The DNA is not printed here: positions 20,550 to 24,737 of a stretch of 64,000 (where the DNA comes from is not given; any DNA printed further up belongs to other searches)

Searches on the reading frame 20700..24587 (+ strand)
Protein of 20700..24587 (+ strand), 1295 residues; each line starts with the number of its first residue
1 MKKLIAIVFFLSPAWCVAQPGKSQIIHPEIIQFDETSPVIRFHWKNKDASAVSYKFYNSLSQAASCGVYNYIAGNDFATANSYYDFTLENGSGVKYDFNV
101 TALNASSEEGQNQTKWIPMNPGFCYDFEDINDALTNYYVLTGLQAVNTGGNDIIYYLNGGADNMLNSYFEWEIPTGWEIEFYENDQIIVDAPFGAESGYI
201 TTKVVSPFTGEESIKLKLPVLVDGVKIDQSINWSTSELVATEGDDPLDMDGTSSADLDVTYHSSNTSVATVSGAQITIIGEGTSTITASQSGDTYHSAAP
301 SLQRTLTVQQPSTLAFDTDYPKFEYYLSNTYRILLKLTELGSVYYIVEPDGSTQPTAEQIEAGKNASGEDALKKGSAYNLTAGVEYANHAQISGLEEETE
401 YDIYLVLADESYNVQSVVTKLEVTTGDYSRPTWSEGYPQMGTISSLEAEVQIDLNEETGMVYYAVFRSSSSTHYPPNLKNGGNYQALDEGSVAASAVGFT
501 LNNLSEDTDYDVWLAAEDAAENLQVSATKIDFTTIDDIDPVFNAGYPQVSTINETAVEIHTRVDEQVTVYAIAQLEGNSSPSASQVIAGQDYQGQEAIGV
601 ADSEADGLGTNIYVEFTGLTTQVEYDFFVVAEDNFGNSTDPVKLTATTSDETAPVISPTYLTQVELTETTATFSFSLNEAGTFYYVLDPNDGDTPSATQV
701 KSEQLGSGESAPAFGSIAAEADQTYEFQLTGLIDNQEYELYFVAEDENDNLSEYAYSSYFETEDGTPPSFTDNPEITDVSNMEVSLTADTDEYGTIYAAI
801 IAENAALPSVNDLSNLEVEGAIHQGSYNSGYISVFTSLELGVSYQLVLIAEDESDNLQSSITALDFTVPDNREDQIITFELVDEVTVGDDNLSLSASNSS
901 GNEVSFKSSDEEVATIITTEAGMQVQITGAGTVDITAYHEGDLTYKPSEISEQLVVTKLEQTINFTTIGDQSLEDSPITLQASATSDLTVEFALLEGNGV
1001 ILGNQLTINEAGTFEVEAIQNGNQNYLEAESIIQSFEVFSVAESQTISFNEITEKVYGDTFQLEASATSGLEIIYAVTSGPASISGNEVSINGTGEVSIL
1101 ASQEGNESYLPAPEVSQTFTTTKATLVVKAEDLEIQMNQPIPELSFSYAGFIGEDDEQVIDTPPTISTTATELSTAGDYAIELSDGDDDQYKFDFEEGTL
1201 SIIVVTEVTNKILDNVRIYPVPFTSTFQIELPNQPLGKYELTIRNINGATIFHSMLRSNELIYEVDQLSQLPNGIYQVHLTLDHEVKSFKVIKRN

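Call 59: search_protein_families(library=pfam, proteins=[window:20700-24587:+], max_evalue=0.00001)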
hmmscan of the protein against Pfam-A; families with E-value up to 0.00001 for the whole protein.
window:20700-24587:+ (1295 aa): 2 families
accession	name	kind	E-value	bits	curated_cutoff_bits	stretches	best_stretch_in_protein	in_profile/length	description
PF18676.6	MBG_2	-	5.9e-12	46.5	25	1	1126-1201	1-72/72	MBG domain (YGX type)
PF18962.6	Por_Secre_tail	-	3.4e-07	30.9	27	1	1218-1290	1-72/75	Secretion system C-terminal sorting domain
